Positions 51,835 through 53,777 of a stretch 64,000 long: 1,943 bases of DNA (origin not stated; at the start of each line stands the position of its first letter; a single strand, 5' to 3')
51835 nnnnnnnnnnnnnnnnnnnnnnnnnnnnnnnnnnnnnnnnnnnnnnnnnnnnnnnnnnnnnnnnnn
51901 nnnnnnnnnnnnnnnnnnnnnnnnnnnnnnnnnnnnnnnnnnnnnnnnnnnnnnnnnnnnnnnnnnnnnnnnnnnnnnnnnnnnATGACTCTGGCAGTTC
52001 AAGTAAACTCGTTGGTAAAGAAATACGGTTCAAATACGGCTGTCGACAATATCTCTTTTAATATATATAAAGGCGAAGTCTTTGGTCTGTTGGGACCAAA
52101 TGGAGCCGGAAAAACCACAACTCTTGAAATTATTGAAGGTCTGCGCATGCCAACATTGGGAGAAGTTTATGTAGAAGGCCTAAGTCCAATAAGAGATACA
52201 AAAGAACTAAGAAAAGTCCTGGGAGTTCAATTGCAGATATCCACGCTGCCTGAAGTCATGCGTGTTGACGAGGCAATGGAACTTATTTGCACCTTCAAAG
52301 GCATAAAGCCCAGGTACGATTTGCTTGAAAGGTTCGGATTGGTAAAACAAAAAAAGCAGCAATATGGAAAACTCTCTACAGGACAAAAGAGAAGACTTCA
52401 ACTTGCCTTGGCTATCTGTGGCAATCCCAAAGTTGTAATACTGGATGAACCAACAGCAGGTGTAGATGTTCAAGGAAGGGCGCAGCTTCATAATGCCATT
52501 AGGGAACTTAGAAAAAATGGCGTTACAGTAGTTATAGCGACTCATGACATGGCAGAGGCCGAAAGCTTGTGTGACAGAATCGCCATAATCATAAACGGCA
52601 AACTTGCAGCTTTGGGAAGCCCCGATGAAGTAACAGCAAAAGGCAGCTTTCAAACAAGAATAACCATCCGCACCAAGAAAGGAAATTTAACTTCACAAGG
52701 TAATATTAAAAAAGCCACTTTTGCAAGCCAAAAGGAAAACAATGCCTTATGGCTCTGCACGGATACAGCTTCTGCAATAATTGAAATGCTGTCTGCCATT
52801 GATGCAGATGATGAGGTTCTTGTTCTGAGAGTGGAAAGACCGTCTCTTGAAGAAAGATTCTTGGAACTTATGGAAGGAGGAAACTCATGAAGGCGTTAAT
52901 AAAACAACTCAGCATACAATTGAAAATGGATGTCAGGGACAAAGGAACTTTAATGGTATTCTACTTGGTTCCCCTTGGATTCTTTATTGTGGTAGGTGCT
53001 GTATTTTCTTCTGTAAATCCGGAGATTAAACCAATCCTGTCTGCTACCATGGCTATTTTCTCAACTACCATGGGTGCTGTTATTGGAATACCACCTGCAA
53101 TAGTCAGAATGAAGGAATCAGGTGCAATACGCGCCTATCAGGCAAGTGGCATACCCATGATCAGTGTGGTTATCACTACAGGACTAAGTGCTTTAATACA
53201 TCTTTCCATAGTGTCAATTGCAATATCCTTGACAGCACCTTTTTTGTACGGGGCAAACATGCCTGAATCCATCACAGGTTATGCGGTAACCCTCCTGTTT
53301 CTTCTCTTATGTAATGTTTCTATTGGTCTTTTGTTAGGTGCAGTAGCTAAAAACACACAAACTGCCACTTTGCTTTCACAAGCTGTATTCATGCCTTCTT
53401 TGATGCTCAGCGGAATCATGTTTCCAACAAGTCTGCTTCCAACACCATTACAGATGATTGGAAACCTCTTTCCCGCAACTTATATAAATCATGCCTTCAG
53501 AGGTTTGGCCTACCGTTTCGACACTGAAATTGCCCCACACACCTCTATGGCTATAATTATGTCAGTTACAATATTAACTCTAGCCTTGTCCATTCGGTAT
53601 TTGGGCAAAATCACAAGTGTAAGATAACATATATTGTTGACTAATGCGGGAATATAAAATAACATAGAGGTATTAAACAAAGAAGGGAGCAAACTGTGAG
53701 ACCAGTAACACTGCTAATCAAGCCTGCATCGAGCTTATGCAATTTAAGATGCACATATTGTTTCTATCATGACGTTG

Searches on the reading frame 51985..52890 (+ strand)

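Call 22: search_protein_families(library=pfam, proteins=[window:51985-52890:+], max_evalue=0.001)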
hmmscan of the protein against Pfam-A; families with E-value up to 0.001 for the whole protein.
window:51985-52890:+ (301 aa): 3 families
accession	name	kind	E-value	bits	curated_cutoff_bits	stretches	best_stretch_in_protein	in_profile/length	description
PF00005.33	ABC_tran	-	2.8e-28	99.7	25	1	21-158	2-137/137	ABC transporter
PF13304.12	AAA_21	-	4.8e-13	50.3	27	1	123-190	231-301/304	AAA domain, putative AbiEii toxin, Type IV TA system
PF02463.25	SMC_N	-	0.00034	20.5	40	0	129-188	136-199/220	RecF/RecN/SMC N terminal domain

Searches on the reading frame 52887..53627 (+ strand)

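Call 22: search_protein_families(library=pfam, proteins=[window:52887-53627:+], max_evalue=0.001)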
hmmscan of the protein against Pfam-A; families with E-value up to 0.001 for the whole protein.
window:52887-53627:+ (246 aa): 2 families
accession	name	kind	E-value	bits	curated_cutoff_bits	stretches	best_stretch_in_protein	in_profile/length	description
PF01061.29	ABC2_membrane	-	1.6e-18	67.5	26.9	1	15-207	14-209/211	ABC-2 type transporter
PF12698.13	ABC2_membrane_3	-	7.8e-12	45.4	31.6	1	50-234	163-346/347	ABC-2 family transporter protein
